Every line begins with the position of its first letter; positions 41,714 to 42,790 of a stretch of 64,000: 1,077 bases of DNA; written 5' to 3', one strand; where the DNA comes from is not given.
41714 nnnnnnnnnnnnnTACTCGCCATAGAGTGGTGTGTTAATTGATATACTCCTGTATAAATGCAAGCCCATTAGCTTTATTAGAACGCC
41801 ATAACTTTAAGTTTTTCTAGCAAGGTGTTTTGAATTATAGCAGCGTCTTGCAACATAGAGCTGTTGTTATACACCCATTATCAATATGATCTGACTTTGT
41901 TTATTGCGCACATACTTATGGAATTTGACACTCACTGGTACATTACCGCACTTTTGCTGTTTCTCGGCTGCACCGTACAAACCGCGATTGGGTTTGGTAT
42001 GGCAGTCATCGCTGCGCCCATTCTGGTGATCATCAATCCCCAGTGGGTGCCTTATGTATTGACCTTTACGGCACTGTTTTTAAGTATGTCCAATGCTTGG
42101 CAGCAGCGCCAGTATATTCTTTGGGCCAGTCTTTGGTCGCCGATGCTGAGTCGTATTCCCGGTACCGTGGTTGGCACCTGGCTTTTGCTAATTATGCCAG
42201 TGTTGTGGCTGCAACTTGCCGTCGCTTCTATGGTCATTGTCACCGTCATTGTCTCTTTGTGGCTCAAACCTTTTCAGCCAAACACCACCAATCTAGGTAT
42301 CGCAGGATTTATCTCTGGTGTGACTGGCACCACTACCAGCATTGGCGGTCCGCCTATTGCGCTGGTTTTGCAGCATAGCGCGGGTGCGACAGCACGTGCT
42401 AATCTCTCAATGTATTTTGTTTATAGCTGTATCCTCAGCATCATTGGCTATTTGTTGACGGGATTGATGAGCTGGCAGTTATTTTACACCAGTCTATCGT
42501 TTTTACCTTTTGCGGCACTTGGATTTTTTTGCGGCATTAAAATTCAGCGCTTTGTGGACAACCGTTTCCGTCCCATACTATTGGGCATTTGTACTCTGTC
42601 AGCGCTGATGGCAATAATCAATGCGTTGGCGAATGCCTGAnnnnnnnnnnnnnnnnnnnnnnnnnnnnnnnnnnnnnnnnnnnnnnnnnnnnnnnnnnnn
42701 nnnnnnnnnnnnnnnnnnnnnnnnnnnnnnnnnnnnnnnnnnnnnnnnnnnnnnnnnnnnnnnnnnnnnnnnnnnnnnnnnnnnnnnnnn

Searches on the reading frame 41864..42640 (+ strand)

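Call 91: search_protein_families(library=pfam, proteins=[window:41864-42640:+], max_evalue=0.00001)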
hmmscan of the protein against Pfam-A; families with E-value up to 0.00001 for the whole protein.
window:41864-42640:+ (258 aa): 1 family
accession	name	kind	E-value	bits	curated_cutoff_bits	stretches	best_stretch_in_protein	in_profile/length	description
PF01925.25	TauE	-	8.5e-26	91.5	32.6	1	29-248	2-235/237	Sulfite exporter TauE/SafE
